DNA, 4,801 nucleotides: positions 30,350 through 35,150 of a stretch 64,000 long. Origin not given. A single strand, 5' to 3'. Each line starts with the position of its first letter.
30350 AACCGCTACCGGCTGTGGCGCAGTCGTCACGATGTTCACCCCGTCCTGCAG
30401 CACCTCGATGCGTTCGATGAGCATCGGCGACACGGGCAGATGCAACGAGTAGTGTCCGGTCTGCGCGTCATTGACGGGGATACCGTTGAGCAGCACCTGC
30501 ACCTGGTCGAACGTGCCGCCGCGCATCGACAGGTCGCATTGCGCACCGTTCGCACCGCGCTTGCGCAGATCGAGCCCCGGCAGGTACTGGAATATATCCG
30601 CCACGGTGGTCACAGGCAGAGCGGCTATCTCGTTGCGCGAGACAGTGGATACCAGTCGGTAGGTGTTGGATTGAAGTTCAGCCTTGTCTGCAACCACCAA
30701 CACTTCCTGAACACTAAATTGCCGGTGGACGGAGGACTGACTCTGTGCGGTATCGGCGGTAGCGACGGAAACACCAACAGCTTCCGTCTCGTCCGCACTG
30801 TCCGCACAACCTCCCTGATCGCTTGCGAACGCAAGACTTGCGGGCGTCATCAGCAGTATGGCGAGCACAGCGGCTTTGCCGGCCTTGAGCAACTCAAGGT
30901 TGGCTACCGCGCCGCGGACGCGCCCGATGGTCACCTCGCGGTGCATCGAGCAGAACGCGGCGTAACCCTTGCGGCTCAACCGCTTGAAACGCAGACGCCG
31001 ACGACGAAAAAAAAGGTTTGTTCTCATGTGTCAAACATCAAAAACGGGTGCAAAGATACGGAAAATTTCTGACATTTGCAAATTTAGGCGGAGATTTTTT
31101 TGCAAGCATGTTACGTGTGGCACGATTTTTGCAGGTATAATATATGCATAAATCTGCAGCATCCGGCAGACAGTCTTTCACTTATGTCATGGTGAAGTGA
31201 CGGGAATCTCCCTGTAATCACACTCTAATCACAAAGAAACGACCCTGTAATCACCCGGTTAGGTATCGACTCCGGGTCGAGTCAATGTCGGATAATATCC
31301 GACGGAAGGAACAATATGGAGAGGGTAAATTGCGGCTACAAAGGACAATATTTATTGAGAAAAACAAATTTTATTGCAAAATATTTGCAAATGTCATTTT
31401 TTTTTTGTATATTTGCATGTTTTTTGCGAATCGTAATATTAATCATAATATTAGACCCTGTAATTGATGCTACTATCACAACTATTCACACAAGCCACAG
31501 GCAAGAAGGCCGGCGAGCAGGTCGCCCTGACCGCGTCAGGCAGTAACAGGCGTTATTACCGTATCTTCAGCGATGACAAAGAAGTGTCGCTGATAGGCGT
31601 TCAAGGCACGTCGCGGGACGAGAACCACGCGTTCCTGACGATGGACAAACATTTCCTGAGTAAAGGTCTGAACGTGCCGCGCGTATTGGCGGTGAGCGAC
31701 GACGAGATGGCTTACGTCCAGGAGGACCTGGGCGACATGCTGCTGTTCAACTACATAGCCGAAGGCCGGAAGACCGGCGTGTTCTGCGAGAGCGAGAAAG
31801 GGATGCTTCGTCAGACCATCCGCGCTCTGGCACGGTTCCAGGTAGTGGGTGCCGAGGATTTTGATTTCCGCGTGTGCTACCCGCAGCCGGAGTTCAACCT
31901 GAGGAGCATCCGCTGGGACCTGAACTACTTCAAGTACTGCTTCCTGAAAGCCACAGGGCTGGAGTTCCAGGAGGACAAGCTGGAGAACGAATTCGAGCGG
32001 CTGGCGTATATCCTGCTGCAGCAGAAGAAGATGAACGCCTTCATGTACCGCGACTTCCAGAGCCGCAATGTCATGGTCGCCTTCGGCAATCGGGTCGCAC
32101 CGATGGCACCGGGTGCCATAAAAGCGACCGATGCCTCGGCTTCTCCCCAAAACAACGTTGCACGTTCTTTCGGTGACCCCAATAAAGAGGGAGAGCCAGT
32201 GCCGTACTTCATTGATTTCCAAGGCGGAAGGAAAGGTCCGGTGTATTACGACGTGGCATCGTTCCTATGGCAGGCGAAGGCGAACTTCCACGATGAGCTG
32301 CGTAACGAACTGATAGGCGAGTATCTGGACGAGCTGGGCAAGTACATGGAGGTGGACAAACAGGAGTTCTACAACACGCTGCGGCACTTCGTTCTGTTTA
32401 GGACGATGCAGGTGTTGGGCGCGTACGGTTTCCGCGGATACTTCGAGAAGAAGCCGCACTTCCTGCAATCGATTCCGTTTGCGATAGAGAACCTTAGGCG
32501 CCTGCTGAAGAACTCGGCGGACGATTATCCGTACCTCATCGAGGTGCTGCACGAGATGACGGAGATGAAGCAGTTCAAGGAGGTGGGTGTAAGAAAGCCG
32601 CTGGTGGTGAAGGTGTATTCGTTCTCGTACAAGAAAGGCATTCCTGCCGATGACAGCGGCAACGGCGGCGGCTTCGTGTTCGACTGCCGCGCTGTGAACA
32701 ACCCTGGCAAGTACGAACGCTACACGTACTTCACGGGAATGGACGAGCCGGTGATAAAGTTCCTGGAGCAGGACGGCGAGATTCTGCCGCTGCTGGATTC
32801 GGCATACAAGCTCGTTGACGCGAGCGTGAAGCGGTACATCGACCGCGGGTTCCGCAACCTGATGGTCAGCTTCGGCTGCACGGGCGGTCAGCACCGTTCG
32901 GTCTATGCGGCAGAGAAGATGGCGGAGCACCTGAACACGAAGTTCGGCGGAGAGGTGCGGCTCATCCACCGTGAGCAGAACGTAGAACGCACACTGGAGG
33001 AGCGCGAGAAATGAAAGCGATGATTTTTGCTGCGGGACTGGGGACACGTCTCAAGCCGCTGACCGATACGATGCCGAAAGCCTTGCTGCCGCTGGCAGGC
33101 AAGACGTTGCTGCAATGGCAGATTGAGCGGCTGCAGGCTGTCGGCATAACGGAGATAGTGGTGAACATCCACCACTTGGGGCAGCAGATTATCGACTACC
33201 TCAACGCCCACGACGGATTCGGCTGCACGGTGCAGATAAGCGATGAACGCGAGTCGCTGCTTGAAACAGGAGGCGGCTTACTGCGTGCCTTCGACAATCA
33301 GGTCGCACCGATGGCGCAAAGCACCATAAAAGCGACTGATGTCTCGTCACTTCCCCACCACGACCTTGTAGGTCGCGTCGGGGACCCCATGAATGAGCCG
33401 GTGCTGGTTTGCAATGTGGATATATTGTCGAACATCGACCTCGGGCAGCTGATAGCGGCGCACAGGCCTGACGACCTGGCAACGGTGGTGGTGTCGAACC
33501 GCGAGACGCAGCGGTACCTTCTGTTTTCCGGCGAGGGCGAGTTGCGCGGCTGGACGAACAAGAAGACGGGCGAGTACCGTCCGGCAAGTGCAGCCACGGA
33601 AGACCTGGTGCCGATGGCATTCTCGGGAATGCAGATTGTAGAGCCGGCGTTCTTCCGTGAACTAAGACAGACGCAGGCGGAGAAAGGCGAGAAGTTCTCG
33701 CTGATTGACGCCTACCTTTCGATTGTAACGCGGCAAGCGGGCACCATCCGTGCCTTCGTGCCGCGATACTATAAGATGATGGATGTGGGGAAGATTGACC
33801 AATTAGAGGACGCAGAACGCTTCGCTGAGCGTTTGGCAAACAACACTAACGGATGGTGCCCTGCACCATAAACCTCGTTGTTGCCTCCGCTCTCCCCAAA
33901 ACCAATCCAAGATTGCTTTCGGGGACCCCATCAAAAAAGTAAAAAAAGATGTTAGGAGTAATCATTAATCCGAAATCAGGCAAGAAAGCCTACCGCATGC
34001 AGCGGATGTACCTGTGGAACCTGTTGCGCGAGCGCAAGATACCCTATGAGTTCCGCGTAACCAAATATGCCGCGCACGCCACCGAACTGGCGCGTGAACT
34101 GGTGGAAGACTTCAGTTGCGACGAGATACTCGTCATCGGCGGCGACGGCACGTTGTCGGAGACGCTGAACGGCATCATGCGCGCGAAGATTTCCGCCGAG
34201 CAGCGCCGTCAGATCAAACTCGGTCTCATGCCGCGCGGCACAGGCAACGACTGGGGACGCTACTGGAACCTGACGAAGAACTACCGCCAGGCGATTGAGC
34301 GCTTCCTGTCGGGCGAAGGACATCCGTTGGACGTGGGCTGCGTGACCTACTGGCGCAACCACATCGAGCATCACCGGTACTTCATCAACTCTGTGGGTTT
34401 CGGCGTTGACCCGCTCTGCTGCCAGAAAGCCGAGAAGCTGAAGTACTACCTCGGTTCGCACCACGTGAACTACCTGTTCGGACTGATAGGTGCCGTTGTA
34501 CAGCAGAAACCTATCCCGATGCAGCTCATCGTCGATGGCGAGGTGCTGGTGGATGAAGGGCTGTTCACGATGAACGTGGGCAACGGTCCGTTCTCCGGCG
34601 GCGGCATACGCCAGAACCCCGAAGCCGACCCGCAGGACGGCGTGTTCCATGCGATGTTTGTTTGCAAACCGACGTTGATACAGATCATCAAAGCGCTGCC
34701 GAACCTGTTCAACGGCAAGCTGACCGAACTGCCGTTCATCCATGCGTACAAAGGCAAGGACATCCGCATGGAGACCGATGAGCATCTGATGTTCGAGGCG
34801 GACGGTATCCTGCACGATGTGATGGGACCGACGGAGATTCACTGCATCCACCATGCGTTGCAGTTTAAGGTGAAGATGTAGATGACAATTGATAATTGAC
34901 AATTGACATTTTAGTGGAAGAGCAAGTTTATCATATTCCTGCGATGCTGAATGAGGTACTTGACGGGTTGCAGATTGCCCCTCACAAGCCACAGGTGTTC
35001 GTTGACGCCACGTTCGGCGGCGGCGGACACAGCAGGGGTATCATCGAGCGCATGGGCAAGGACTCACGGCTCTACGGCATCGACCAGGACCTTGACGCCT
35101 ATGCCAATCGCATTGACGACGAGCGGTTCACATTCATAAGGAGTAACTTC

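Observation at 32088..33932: Structured ~100-bp repeat inserted in-frame into two adjacent cell-wall-recycling genes; a third copy supplies a stop codon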

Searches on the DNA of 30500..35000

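Call 9: search_rna_families(source=window, start=30500, end=35000, threshold=evalue, max_evalue=1)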
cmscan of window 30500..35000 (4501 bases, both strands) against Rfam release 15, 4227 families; matches with E-value up to 1: 2.
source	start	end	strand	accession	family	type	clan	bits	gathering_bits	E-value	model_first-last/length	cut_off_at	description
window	32807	32873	+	RF02470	Ms_IGR-8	Gene; sRNA;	-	22.4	44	0.12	1-63/63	no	Mycobacterium sRNA Ms_IGR-8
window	34865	34952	+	RF01185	snR75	Gene; snRNA; snoRNA; CD-box;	CL00045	22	40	0.18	1-88/88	no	Small nucleolar RNA snR75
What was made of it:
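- On Cis-regulatory RNA / riboswitch: No Rfam match at E <= 1 across 30500-35000 (call 9).
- There is no Rfam match (call 9).
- Tried and rejected: Rfam at E <= 1 over 30500-35000 gave only two chance-level hits elsewhere in the region (call 9).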

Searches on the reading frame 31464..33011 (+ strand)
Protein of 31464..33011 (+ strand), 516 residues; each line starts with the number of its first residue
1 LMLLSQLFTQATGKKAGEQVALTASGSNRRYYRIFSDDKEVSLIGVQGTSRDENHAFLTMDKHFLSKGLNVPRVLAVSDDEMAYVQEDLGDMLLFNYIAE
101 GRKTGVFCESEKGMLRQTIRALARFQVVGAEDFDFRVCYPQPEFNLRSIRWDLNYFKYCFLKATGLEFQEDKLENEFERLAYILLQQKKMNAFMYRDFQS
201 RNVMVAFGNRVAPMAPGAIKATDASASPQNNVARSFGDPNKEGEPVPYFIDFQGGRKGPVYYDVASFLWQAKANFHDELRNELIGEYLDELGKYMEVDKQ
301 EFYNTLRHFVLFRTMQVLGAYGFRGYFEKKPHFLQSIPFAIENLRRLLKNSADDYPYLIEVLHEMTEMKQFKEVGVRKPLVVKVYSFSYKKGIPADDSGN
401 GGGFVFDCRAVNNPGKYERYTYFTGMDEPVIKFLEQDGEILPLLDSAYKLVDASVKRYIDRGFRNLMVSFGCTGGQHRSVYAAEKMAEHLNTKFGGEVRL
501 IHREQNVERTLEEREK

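Call 48: search_solved_structures(query=window:31464-33011:+, max_evalue=0.001, show_alignments=1)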
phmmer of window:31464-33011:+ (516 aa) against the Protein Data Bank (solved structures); distinct sequences matched with E-value up to 0.001: 4.
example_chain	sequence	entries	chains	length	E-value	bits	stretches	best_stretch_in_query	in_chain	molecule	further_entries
5o5o_A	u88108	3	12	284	1.1e-15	60.4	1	361-503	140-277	RNase adapter protein RapZ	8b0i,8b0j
5o5q_A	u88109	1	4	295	1.3e-15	60.2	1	361-503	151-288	RNase adapter protein RapZ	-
5o5s_A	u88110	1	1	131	1.3e-13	53.7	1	380-503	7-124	RNase adapter protein RapZ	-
3csv_A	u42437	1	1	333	3.8e-06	29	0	239-348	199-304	Aminoglycoside phosphotransferase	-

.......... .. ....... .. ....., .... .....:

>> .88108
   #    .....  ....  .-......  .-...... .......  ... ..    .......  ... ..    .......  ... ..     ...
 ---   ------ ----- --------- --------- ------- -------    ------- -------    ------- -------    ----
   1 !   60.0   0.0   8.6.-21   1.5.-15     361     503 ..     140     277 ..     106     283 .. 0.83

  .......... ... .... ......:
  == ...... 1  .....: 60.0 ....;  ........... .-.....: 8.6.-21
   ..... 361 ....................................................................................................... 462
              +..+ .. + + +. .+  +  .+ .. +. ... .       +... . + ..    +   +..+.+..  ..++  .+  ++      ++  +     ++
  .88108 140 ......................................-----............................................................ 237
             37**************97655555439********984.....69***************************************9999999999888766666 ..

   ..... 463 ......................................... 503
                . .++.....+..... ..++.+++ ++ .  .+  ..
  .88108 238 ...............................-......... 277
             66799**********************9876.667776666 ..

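Call 50: find_homologous_proteins(query=window:31464-33011:+, max_evalue=1e-20)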
Query window:31464-33011:+ (516 aa): 8000 proteins with E <= 1e-20 among 8000 candidates; the best 120 are listed.
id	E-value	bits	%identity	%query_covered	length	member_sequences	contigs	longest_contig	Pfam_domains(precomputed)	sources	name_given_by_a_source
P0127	0.0e+0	1175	100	100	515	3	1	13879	PF22740.2,PF01636.30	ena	-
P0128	0.0e+0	1036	90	100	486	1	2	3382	PF22740.2,PF02958.27,PF01636.30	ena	-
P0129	0.0e+0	1035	90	100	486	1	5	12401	PF22740.2,PF02958.27,PF01636.30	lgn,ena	-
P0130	0.0e+0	1034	88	99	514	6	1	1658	PF22740.2,PF01636.30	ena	-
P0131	0.0e+0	1034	90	100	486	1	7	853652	PF22740.2,PF02958.27,PF01636.30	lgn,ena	-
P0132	0.0e+0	1034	90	100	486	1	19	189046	PF22740.2,PF02958.27,PF01636.30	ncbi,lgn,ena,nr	ncbi:MAG: phosphotransferase [Paludibacteraceae bacterium]|nr:phosphotransferase [Paludibacteraceae 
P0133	0.0e+0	1032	90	100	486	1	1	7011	PF22740.2,PF02958.27,PF01636.30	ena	-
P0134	0.0e+0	1032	90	100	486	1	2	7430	PF22740.2,PF02958.27,PF01636.30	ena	-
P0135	0.0e+0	1032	90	100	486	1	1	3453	PF22740.2,PF02958.27,PF01636.30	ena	-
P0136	0.0e+0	1028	90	100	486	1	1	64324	PF22740.2,PF02958.27,PF01636.30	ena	-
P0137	0.0e+0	1022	88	100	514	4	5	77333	PF22740.2,PF01636.30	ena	-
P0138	0.0e+0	1020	89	100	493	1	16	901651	PF22740.2,PF02958.27,PF01636.30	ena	-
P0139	0.0e+0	1020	89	100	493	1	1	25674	PF22740.2,PF02958.27,PF01636.30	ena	-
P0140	0.0e+0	1012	88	100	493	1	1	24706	PF22740.2,PF02958.27,PF01636.30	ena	-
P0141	0.0e+0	1009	88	100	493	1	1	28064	PF22740.2,PF02958.27,PF01636.30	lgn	-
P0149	3.1e-296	1001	86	99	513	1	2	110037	PF22740.2,PF01636.30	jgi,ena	-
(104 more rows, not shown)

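Call 52: find_encoding_contigs(protein=P0132, flank=5000, max_places=1)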
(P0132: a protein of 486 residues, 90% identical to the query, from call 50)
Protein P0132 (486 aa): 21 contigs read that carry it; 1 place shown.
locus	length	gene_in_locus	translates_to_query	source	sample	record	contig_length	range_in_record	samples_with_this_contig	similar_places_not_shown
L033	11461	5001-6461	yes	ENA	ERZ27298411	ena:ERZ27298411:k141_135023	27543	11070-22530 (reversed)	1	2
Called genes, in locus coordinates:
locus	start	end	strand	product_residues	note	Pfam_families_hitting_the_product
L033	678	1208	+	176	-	-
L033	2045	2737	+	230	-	PF01209:Ubie_methyltran, PF13489:Methyltransf_23, PF13847:Methyltransf_31, PF08241:Methyltransf_11, PF08242:Methyltransf_12, PF13649:Methyltransf_25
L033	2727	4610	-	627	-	PF07715:Plug, PF00593:TonB_dep_Rec_b-barrel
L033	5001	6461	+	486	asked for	PF01636:APH, PF02958:EcKL (weak), PF22740:PapZ_C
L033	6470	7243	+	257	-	PF00483:NTP_transferase, PF12804:NTP_transf_3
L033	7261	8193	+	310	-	PF00781:DAGK_cat, PF19279:YegS_C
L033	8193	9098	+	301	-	PF01795:Methyltransf_5, PF01728:FtsJ (faint)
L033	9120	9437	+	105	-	PF19579:FtsL_2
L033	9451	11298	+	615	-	PF03717:PBP_dimer, PF00905:Transpeptidase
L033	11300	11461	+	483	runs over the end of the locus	PF01225:Mur_ligase, PF08245:Mur_ligase_M, PF02875:Mur_ligase_C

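Call 53: find_encoding_contigs(protein=P0130, flank=2000, max_places=1)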
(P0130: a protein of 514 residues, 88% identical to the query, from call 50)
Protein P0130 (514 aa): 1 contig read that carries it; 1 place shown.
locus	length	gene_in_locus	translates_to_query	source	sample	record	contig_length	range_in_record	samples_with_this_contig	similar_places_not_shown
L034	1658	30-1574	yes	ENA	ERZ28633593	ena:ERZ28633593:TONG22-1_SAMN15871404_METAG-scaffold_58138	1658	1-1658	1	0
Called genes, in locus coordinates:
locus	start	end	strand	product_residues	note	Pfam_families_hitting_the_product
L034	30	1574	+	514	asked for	PF01636:APH (weak), PF22740:PapZ_C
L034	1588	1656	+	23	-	?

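Call 54: find_encoding_contigs(protein=P0137, flank=5000, max_places=1)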
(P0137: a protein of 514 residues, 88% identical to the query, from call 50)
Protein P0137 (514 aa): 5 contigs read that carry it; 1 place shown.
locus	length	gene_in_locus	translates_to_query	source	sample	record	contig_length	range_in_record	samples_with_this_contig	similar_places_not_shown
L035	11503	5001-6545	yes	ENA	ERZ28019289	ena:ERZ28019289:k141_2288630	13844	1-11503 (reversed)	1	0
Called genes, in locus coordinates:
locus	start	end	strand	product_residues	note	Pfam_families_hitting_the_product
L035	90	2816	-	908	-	PF20585:Pectate_lyase_5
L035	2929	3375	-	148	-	-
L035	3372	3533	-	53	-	-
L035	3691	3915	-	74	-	-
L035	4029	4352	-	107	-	-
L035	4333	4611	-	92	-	-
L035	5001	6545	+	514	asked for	PF01636:APH (faint), PF22740:PapZ_C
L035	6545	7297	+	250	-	PF00483:NTP_transferase, PF12804:NTP_transf_3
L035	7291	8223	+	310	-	PF00781:DAGK_cat, PF19279:YegS_C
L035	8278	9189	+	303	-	PF01795:Methyltransf_5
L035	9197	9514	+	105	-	PF19579:FtsL_2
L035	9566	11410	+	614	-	PF03717:PBP_dimer, PF00905:Transpeptidase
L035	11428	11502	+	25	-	?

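Call 55: find_encoding_contigs(protein=P0149, flank=5000, max_places=1)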
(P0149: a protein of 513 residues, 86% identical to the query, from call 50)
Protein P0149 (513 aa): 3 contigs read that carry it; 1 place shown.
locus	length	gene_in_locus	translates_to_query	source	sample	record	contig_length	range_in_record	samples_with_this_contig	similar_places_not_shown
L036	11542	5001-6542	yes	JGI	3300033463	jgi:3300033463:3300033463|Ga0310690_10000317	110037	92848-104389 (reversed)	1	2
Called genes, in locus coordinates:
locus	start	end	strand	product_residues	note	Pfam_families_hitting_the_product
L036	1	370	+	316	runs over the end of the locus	PF01207:Dus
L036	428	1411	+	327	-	-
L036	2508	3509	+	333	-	PF00294:PfkB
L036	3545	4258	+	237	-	PF01553:Acyltransferase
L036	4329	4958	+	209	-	-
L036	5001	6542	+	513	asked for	PF01636:APH (weak), PF22740:PapZ_C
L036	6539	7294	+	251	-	PF00483:NTP_transferase, PF12804:NTP_transf_3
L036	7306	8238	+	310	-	PF00781:DAGK_cat, PF19279:YegS_C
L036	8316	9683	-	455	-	PF07690:MFS_1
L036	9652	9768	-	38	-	-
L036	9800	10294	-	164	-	PF03938:OmpH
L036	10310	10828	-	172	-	PF03938:OmpH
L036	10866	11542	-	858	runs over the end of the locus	PF07244:POTRA, PF01103:Omp85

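Call 91: predict_structure(alignment_id=A9)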
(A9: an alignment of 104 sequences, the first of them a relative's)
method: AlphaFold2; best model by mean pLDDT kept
length: 515 residues; sequences in the alignment: 104
mean_pLDDT: 72.3   pTM: 0.66
mean pLDDT of the five models: 72.3, 72.3, 68.1, 66.6, 53.6
residues with pLDDT >= 90: 138; 70-90: 174; 50-70: 115; < 50: 88
segments of 3 or more residues with pLDDT < 50: 208-241, 328-333, 372-382, 409-430, 470-475
pLDDT, mean of each block of 10 residues (from residue 1): 93 91 68 91 90 91 95 94 91 85 80 96 95 84 79 79 69 87 87 83 71 35 31 28 81 86 90 83 97 93 91 77 53 55 70 78 63 40 53 52 52 37 43 52 64 74 61 49 73 74 59 63
secondary structure, 60 per line:
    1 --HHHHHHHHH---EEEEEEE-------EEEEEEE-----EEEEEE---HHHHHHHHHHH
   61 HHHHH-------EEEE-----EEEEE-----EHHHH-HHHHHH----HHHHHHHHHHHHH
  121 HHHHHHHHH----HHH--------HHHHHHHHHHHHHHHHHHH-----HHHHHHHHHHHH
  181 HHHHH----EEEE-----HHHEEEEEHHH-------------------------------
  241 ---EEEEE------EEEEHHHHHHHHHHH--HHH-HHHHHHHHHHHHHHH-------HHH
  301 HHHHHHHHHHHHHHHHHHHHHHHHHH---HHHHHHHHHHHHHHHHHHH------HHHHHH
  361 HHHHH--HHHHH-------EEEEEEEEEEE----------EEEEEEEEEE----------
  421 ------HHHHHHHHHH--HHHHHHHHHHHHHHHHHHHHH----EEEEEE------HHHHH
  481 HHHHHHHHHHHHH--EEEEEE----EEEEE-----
elements in order: H3-11 E15-21 E29-35 E41-46 H50-65 E73-76 E82-86 H93-96 H98-103 H108-129 H145-163 H169-185 E190-193 E202-206 E244-248 E255-258 H259-269 H276-290 H298-326 H330-348 H355-365 H368-372 E380-390 E401-410 H427-436 H439-459 E464-469 H476-493 E496-501 E506-510
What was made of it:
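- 31464..33014 (+): Host gene 1: a 516-aa APH-fold (AmgK-like) kinase fused to a RapZ/PapZ C-terminal-like domain. The insert is at residues ~206-241, between the DFQSRN catalytic-loop motif and the IDFQGG motif. AlphaFold2 pLDDT <50 for residues 208-241, between strands 202-206 and 244-248 (call 91).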

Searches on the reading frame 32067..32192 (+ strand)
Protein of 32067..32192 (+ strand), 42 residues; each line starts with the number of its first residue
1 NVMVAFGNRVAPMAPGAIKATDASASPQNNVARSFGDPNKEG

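Call 45: find_homologous_proteins(query=A6, max_evalue=1)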
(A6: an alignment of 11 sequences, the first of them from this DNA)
Query A6 (11 sequences) (42 aa, profile of the alignment): 6 proteins with E <= 1 among 24 candidates.
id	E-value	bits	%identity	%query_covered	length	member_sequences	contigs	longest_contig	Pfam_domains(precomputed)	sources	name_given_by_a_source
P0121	2.2e-13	67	61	90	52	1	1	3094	-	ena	-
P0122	6.7e-12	63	45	98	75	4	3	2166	-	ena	-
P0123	1.5e-11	61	-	-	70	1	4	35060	-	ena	-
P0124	2.2e-11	61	63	62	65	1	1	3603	-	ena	-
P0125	5.1e-10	56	63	88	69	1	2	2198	-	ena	-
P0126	7.2e-10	56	50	83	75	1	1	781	-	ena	-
